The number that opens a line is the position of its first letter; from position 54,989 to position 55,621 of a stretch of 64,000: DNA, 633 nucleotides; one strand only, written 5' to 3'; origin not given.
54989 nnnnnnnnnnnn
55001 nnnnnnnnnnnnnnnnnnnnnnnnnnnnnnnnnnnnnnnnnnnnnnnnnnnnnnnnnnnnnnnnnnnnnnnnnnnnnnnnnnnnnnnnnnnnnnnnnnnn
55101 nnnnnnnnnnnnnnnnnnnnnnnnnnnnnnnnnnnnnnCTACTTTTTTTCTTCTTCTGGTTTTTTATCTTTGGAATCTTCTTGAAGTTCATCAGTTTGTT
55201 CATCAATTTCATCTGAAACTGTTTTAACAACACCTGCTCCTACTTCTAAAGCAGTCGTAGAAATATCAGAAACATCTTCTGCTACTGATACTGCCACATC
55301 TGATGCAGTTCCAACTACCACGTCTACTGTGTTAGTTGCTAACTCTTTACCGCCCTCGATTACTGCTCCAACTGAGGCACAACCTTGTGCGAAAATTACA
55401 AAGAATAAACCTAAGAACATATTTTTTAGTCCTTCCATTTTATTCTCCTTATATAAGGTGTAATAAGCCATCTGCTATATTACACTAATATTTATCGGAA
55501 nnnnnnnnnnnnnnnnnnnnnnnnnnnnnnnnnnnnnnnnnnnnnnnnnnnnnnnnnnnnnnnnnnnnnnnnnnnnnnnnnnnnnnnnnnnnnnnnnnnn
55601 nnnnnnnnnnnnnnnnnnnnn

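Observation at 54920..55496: Candidate -1 programmed ribosomal frameshift giving two forms of a late lipoprotein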

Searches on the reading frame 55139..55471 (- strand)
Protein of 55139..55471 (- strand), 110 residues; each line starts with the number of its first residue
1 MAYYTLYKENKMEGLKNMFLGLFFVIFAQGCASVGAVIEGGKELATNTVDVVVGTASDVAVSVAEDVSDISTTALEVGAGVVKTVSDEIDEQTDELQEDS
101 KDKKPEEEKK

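Call 10: search_protein_families(library=pfam, proteins=[window:55139-55471:-], max_evalue=0.01)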
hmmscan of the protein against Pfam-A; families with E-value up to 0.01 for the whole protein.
window:55139-55471:- (110 aa): 0 families

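Call 11: search_protein_families(library=phrogs, proteins=[window:55139-55471:-], max_evalue=0.01)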
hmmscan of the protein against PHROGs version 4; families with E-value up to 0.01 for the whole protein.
window:55139-55471:- (110 aa): 0 families

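Call 15: find_related_loci(query=window:55139-55438:-, collection=viral_contigs, flank=3000)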
Query window:55139-55438:- (99 aa) in viral_contigs; peptide patterns used: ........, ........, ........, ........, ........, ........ (x = any residue, [..] = any of these).
110 stretches matched a pattern; 75 encode a relative of the query (tblastn E <= 1e-3); 75 distinct loci.
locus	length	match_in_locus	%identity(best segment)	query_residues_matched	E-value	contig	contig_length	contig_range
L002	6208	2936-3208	93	1-91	1e-48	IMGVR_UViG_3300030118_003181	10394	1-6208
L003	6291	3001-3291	79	1-98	1e-45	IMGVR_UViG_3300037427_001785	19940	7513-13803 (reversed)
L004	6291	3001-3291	79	1-98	1e-45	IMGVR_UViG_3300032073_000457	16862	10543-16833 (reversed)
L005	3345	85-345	82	1-87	2e-43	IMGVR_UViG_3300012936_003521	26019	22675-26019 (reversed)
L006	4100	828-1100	53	1-91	1e-23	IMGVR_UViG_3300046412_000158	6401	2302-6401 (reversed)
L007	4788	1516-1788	53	1-91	1e-23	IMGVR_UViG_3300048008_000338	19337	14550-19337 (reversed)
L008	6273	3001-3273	53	1-91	1e-23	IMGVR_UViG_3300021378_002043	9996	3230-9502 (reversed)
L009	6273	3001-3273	53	1-91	1e-23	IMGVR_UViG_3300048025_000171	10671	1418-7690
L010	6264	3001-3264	52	1-91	3e-23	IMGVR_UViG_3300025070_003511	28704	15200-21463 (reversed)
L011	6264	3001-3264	52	1-91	3e-23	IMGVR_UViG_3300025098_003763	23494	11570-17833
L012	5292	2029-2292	52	1-91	5e-23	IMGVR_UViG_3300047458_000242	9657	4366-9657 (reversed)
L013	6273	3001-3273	51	1-91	5e-21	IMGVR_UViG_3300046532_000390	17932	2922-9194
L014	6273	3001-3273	51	1-91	5e-21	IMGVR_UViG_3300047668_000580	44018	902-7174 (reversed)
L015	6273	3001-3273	51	1-91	5e-21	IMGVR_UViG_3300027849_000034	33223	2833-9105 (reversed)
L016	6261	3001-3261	47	7-93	6e-21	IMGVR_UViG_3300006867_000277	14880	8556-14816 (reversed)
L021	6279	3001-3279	49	1-95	6e-21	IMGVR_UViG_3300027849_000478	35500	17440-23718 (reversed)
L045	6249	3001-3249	49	4-86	2e-18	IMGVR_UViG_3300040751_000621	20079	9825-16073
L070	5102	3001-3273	52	11-99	1e-15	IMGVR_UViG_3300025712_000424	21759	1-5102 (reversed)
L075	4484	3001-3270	46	4-92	2e-15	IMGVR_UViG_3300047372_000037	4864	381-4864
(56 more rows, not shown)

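Call 20: search_dna_similar(query=window:55139-55438:-, collection=phages, mode=protein, max_evalue=0.001, max_rows=40)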
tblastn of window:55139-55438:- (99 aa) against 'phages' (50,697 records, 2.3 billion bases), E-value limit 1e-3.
No match.

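Call 22: find_homologous_proteins(query=window:55139-55438:-, max_evalue=0.001)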
Query window:55139-55438:- (99 aa): 207 proteins with E <= 0.001 among 246 candidates; the best 120 are listed.
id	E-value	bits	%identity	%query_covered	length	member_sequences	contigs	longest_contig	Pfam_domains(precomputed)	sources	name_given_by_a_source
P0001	3.4e-51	189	98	100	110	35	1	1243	-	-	-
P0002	8.0e-50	184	100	90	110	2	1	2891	-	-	-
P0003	5.5e-45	169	87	90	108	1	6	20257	-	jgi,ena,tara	tara:strand:+ start:1294 stop:1620 length:327 start_codon:yes stop_codon:yes gene_type:complete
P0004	2.1e-44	167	85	99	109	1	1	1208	-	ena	-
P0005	2.3e-43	164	83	90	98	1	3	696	-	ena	-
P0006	8.5e-43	162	83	90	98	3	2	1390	-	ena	-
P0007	2.1e-42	161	80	90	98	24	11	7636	-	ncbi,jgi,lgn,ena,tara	tara:strand:+ start:796 stop:1092 length:297 start_codon:yes stop_codon:yes gene_type:complete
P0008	4.7e-42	159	85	86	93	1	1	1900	-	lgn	-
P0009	7.9e-42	159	81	90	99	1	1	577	-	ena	-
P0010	7.9e-42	159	80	90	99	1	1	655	-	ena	-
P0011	8.1e-42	159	81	90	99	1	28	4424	-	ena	-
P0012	1.2e-41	158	84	88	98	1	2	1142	-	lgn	-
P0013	1.4e-41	158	79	100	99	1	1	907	-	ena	-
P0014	2.3e-41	157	83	87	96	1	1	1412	-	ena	-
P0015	3.2e-41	157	79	99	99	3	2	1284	-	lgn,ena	-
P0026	1.8e-40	154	83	88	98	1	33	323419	-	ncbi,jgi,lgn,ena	-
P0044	1.1e-38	149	77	94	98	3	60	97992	-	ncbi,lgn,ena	-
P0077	4.0e-28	115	60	87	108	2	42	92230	-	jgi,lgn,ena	jgi:hypothetical protein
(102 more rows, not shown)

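Call 24: find_encoding_contigs(protein=P0026, flank=3000, max_places=8)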
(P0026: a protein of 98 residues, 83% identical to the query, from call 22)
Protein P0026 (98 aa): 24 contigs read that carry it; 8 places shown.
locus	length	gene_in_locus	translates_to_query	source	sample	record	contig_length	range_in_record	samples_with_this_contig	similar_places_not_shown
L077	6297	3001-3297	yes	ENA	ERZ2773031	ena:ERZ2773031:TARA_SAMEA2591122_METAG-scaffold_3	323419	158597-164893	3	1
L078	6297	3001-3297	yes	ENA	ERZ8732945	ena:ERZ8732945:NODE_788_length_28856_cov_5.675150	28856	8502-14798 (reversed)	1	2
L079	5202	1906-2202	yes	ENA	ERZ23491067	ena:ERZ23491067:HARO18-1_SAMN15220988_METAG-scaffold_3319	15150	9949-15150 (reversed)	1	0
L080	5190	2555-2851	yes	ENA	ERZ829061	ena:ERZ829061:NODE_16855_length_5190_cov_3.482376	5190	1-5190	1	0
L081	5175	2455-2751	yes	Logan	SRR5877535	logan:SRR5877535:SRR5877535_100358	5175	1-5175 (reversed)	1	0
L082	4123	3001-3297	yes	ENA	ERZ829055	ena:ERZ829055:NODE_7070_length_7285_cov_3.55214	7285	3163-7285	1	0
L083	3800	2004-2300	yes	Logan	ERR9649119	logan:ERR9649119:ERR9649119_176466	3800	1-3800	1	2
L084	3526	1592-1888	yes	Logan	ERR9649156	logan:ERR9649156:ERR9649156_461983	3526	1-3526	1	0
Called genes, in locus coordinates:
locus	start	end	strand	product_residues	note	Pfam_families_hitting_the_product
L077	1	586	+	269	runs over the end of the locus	-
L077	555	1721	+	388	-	PF04773:FecR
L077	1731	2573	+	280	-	-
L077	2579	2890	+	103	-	-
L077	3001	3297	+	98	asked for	-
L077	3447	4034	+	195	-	-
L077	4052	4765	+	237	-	PF00970:FAD_binding_6 (weak), PF08030:NAD_binding_6 (faint), PF00175:NAD_binding_1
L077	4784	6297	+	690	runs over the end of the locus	PF05226:CHASE2, PF00211:Guanylate_cyc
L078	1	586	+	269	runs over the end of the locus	-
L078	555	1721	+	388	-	PF04773:FecR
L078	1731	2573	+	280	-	-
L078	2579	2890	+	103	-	-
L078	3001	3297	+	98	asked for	-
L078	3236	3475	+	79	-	-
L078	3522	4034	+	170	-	-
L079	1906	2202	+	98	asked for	-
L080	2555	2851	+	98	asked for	-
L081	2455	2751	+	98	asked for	-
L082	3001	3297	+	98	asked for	-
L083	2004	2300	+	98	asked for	-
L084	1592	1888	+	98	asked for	-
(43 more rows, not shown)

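Call 28: search_protein_families(library=pfam, proteins=[L045:32-2548:+, L045:3403-3822:+, L045:3815-4276:+, L045:4504-5556:+, L075:709-2943:+, L006:1733-3790:+, L006:1215-1724:+, L021:854-2035:+, L013:293-1546:+, L013:1623-2888:+], max_evalue=0.001)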
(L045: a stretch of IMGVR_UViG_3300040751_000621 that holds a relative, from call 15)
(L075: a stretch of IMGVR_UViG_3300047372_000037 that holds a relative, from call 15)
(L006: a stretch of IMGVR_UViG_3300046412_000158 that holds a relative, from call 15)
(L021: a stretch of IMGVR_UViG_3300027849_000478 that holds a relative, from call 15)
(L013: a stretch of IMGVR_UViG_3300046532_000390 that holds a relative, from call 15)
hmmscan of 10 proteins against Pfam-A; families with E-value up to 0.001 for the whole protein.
L045:32-2548:+ (838 aa): 3 families
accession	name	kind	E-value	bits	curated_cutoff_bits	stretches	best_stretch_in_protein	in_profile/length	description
PF00136.26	DNA_pol_B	-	1.1e-28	100.7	23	1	349-705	24-343/453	DNA polymerase family B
PF03104.25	DNA_pol_B_exo1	-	1.5e-23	83.9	23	1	92-266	55-242/242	DNA polymerase family B, exonuclease domain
PF20286.3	divDNApol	-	1.8e-07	30.2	25.7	0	562-691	393-526/705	Divergent Family B DNA polymerase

L045:3403-3822:+ (139 aa): 1 family
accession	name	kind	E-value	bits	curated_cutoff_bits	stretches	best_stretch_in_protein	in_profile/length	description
PF01592.21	NifU_N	-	4.8e-39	133.8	22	1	3-131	2-124/127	NifU-like N terminal domain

L045:3815-4276:+ (153 aa): 1 family
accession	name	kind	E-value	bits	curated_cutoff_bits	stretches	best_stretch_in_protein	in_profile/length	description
PF00565.23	SNase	-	1.5e-13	51.6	21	1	33-131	1-89/107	Staphylococcal nuclease homologue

L045:4504-5556:+ (350 aa): 2 families
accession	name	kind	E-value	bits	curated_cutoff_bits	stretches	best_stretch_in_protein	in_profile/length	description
PF00154.27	RecA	-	4.1e-16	59.7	27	1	25-273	27-261/262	recA bacterial DNA recombination protein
PF06745.19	ATPase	-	0.00011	22.1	26.6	1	47-111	12-77/231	KaiC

L075:709-2943:+ (744 aa): 2 families
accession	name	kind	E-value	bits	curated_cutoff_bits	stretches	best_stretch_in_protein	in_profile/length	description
PF00136.26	DNA_pol_B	-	4e-28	98.9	23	1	271-613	39-345/453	DNA polymerase family B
PF03104.25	DNA_pol_B_exo1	-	4.4e-19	69.3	23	1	57-172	129-242/242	DNA polymerase family B, exonuclease domain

L006:1733-3790:+ (685 aa): 2 families
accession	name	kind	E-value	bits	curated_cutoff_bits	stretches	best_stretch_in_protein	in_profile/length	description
PF05226.16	CHASE2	-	2.7e-36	125.9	26.3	1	15-325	7-253/257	CHASE2 domain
PF00211.25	Guanylate_cyc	-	1.5e-15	57.7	21.9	1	423-606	5-179/183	Adenylate and Guanylate cyclase catalytic domain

L006:1215-1724:+ (169 aa): 1 family
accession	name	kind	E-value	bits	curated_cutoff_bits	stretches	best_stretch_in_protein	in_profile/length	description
PF18902.5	DUF5658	-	0.00021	22.4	25.2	1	82-129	2-51/82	Domain of unknown function (DUF5658)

L021:854-2035:+ (393 aa): 1 family
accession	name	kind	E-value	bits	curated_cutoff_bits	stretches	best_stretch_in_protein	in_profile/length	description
PF04773.18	FecR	-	6.1e-10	39.9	24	1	65-157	2-86/97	FecR protein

L013:293-1546:+ (417 aa): 1 family
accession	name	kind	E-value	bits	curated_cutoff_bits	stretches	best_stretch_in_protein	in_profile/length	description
PF25623.1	T4_CASP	-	4.9e-58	197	27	1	180-394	2-223/247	T4-phage like capsid assembly scaffolding protein family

L013:1623-2888:+ (421 aa): 1 family
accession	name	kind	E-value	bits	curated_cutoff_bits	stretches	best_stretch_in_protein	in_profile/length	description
PF07068.17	Gp23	-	9.2e-143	476.6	24.4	1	63-417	1-376/376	Major capsid protein Gp23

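Call 29: search_dna_similar(query=L045:3001-3273:+, collection=phages, mode=protein, max_evalue=0.01, max_rows=40)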
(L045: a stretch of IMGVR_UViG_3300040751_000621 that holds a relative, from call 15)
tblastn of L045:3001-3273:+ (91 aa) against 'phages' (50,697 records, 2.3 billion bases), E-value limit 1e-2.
No match.

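Call 41: search_protein_families(library=pfam, proteins=[window:55139-55438:-, L045:3001-3273:+, L006:801-1100:+, L070:2950-3255:+, L013:3001-3273:+], max_evalue=10)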
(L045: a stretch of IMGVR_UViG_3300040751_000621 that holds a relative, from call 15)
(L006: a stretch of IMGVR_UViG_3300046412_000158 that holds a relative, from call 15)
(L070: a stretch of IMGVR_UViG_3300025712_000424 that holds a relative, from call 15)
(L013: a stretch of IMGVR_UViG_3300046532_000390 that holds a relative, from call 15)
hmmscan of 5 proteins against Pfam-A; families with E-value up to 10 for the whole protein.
window:55139-55438:- (99 aa): 0 families

L045:3001-3273:+ (91 aa): 0 families

L006:801-1100:+ (100 aa): 0 families

L070:2950-3255:+ (102 aa): 1 family
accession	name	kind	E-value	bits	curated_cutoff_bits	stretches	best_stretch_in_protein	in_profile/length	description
PF15475.11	UPF0444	-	1.1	10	27.6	1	38-83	19-64/91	Transmembrane protein C12orf23, UPF0444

L013:3001-3273:+ (91 aa): 1 family
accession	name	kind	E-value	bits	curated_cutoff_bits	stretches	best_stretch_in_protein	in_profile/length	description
PF24430.1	DUF7553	-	0.085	13.8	27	1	53-87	6-40/85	Family of unknown function (DUF7553)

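Call 50: predict_structure(alignment_id=A2)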
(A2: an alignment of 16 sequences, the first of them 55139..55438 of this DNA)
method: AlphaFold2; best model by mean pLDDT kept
length: 99 residues; sequences in the alignment: 16
mean_pLDDT: 51.1   pTM: 0.17
mean pLDDT of the five models: 51.1, 51.1, 49.8, 48.3, 40.3
residues with pLDDT >= 90: 0; 70-90: 1; 50-70: 43; < 50: 55
segments of 3 or more residues with pLDDT < 50: 23-34, 41-60, 63-70, 92-99
pLDDT, mean of each block of 10 residues (from residue 1): 62 63 48 48 45 46 47 54 52 46
secondary structure, 60 per line:
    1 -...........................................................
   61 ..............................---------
elements in order: H2-90

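Call 53: search_protein_representatives(alignment_id=A2)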
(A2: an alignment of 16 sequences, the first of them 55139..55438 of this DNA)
Query: 16 sequences, 92 profile positions. Proteins with E-value up to 0.001 (for the whole library): 59; up to 1e-10: 25; up to 1e-30: 1. The best 59 are listed.
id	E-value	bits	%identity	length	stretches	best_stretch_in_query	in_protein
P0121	1.2e-36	140.7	-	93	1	1-89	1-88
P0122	6.4e-28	112.7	-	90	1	1-90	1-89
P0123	3.1e-27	110.5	-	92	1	3-90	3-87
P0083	2.7e-25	104.3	-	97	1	1-91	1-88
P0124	5.2e-24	100.2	-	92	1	8-91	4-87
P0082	2.0e-22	95.1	-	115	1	1-75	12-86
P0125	1.7e-21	92.1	-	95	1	12-90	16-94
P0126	2.9e-21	91.4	-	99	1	4-90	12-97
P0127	4.9e-21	90.6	-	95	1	1-91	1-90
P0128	2.7e-20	88.3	-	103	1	1-91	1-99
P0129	5.7e-20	87.2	-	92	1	5-89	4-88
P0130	1.0e-16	76.8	-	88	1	1-58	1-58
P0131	4.6e-16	74.7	-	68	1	1-54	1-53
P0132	9.9e-15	70.4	-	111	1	1-88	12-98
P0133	8.0e-14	67.5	-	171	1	39-92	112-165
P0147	2.6e-09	53.0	-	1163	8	11-53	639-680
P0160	4.2e-06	42.8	-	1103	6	11-52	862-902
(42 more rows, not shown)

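Call 55: search_protein_families(library=pfam, proteins=[P0147, P0160], max_evalue=0.01)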
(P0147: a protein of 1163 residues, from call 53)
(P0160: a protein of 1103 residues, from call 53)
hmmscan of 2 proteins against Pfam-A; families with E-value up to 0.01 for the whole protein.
P0147 (1163 aa): 23 families
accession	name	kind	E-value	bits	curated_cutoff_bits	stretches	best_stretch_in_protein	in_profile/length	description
PF13041.12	PPR_2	-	2.2e-197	639.6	30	13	904-953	1-50/50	PPR repeat family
PF01535.26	PPR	-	2.4e-157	501.1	25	16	604-634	1-31/31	PPR repeat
PF12854.13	PPR_1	-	1.3e-100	329.2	23.8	11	702-731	5-34/34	PPR repeat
PF13812.12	PPR_3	-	2.5e-98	322.6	25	8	501-547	14-60/63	Pentatricopeptide repeat domain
PF17177.10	PPR_long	-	4.2e-41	141.1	27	7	317-449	28-172/211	Pentacotripeptide-repeat region of PRORP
PF13428.12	TPR_14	-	7.4e-21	73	23.5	0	908-934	3-29/44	Tetratricopeptide repeat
PF17049.10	AEP1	-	3.1e-10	40.1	27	0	355-411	217-271/396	ATPase expression protein 1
PF24603.1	TPR_30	-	5.3e-10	40.1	29.7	0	369-432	4-69/100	Tetratricopeptide repeat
PF22330.2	Rib_mS39_PPR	-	1.3e-09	38.6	27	0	715-816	94-190/194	Small ribosomal subunit protein mS39, PPR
PF20431.4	E_motif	-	1.7e-09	38.2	27.3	1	1123-1157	1-35/63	E motif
PF13762.11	MNE1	-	5.9e-09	36.6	22.7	0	603-650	78-126/143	Mitochondrial splicing apparatus component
PF12793.13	SgrR_N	-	2.7e-08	34.5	24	0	384-420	31-61/115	Sugar transport-related sRNA regulator N-term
PF03704.23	BTAD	-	1.8e-07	32.1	22.1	0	403-429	98-124/146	Bacterial transcriptional activator domain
PF05307.16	Bundlin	-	8.4e-07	29.8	22.3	0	628-661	73-107/151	Bundlin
PF06239.17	ECSIT_N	-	1.1e-06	28.4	25.9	0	198-236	67-107/181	Evolutionarily conserved signalling intermediate in Toll pathway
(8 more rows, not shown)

P0160 (1103 aa): 23 families
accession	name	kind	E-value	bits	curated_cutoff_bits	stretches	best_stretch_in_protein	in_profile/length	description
PF13041.12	PPR_2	-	8.6e-157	509.7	30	12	622-670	1-49/50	PPR repeat family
PF01535.26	PPR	-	4.4e-126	403.1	25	12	423-453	1-31/31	PPR repeat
PF12854.13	PPR_1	-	1.6e-79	261.8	23.8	8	993-1024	2-33/34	PPR repeat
PF13812.12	PPR_3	-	9.7e-69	227.8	25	7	623-669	14-60/63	Pentatricopeptide repeat domain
PF17177.10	PPR_long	-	4.8e-31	108.2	27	5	540-674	28-174/211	Pentacotripeptide-repeat region of PRORP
PF13428.12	TPR_14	-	1.3e-16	59.8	23.5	0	800-824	6-30/44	Tetratricopeptide repeat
PF17049.10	AEP1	-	2.7e-12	46.9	27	0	475-533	213-271/396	ATPase expression protein 1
PF20431.4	E_motif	-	5.6e-12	46.2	27.3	1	1043-1079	1-37/63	E motif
PF13762.11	MNE1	-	2.6e-08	34.5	22.7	0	520-569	75-125/143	Mitochondrial splicing apparatus component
PF22330.2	Rib_mS39_PPR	-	7.9e-07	29.5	27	0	408-436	165-193/194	Small ribosomal subunit protein mS39, PPR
PF05307.16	Bundlin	-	1.2e-06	29.3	22.3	0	850-914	72-128/151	Bundlin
PF14559.12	TPR_19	-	2.5e-06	28.2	25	0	1050-1083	11-44/68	Tetratricopeptide repeat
PF03704.23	BTAD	-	3.2e-05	24.8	22.1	0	619-652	91-124/146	Bacterial transcriptional activator domain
PF17420.7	GP17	-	8.9e-05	23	25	0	390-419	69-98/98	Superinfection exclusion gene product 17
PF00637.26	Clathrin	-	0.00019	21.7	29.6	0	784-853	31-97/143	Region in Clathrin and VPS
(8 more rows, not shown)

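Call 60: find_encoding_contigs(protein=P0011, flank=700, max_places=3)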
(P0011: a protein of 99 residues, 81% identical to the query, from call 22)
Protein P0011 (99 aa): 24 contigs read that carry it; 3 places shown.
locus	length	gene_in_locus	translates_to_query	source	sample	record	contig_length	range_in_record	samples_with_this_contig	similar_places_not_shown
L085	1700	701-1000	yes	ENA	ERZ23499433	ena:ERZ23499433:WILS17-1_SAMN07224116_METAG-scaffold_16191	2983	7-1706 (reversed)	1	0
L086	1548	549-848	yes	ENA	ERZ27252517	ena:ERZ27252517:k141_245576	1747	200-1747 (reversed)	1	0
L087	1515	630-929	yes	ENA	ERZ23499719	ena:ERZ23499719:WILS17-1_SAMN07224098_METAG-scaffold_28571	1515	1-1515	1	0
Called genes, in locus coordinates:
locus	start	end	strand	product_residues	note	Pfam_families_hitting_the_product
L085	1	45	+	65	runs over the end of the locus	-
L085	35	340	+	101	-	-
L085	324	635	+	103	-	-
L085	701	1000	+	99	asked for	-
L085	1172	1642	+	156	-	-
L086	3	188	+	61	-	?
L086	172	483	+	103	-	-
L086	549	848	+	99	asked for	-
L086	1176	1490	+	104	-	-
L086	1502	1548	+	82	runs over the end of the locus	?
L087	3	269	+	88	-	?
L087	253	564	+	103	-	-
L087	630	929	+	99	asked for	-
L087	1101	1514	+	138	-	?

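Call 61: find_encoding_contigs(protein=P0007, flank=700, max_places=3)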
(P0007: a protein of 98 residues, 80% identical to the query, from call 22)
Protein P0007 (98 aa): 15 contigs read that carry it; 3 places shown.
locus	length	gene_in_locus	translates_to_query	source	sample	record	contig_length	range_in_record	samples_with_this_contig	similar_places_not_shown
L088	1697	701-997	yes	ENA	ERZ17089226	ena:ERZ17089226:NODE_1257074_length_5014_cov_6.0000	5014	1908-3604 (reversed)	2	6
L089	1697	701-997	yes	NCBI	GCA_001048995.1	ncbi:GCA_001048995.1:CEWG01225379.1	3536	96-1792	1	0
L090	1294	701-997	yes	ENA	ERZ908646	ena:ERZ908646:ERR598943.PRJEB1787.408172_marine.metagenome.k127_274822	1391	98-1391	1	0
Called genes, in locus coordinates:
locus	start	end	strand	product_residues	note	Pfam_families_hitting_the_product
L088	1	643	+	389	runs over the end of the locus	-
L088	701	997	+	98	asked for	-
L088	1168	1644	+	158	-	-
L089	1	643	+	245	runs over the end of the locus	?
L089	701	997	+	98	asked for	-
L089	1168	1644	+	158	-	-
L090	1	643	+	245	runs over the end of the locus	?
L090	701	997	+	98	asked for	-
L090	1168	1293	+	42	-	?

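Call 62: find_encoding_contigs(protein=P0044, flank=700, max_places=3)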
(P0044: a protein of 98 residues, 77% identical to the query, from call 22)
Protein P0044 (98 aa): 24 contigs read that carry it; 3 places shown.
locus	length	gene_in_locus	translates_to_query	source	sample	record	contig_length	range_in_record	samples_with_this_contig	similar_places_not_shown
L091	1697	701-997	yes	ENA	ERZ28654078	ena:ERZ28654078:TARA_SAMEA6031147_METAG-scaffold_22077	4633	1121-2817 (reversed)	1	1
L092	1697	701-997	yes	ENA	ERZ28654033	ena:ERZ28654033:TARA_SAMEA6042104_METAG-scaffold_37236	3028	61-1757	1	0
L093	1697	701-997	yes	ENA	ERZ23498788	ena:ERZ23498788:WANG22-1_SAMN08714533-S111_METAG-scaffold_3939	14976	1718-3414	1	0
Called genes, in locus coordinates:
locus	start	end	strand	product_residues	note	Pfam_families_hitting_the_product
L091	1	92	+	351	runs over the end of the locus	-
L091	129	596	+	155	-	-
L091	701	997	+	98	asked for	-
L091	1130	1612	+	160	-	-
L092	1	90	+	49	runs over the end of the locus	?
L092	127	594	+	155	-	-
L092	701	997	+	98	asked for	-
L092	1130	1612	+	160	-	-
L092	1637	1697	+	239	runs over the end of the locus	PF00970:FAD_binding_6 (weak), PF08030:NAD_binding_6 (faint), PF00175:NAD_binding_1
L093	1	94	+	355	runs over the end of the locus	-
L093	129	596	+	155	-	-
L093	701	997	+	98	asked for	-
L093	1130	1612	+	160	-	-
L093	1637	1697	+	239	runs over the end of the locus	PF00970:FAD_binding_6 (weak), PF08030:NAD_binding_6 (faint), PF00175:NAD_binding_1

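Call 63: find_encoding_contigs(protein=P0077, flank=700, max_places=3)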
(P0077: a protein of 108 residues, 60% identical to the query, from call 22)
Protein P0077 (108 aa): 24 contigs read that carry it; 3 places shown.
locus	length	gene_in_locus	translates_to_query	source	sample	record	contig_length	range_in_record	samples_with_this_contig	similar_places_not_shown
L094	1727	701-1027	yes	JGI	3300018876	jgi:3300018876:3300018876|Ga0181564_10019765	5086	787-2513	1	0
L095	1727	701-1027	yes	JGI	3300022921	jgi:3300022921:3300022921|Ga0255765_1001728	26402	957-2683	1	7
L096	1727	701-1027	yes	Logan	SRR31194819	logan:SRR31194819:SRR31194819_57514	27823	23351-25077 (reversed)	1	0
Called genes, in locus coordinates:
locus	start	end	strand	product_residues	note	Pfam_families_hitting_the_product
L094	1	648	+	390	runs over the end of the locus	-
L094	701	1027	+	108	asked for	-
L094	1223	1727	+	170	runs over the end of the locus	-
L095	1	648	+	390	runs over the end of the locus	-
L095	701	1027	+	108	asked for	-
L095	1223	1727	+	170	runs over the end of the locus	-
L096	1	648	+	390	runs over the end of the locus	-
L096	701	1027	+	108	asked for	-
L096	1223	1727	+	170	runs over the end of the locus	-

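Call 77: find_homologous_proteins(query=L077:3236-3472:+, max_evalue=0.01)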
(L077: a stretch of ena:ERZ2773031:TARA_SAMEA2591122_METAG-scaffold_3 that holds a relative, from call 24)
Query L077:3236-3472:+ (79 aa): 15 proteins with E <= 0.01 among 17 candidates.
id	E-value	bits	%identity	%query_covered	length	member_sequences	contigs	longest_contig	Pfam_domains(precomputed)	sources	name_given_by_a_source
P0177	4.2e-38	146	95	100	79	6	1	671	-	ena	-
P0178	2.8e-34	134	89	100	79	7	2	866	-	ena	-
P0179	7.7e-32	126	83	95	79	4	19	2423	-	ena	-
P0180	1.1e-30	122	83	99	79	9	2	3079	-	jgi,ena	jgi:hypothetical protein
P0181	2.4e-29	118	95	77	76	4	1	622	-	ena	-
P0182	6.6e-29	117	95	77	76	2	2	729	-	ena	-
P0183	1.3e-28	116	84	95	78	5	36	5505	-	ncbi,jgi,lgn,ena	-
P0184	1.4e-28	116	90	66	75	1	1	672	-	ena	-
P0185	2.1e-28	115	82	100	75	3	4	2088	-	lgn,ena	-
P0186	1.8e-24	103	91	72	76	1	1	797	-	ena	-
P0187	1.4e-20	90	72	90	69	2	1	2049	-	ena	-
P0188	6.5e-15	72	62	96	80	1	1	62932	-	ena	-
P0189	3.8e-14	70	70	68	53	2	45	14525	-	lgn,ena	-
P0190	3.1e-13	67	76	68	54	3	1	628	-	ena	-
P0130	1.8e-12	65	85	52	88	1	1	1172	-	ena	-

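Call 79: find_encoding_contigs(protein=P0130, flank=600, max_places=3)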
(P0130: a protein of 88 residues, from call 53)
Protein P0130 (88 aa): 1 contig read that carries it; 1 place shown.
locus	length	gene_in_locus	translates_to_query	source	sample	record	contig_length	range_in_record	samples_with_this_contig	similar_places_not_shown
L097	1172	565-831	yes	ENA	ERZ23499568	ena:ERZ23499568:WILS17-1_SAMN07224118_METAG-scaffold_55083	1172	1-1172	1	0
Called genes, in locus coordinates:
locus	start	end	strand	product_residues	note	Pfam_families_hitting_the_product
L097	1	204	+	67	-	?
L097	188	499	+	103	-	-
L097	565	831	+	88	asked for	-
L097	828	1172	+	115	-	?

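Call 92: find_encoding_contigs(protein=P0002, flank=900, max_places=2)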
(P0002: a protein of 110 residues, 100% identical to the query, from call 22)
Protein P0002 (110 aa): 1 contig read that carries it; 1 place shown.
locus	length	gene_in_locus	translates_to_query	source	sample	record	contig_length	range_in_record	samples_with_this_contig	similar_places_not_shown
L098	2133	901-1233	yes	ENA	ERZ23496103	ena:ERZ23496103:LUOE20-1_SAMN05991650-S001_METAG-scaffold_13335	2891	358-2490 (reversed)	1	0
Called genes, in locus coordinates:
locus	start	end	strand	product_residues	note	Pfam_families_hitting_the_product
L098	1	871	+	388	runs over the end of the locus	-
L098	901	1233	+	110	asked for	-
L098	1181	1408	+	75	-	-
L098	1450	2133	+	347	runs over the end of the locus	?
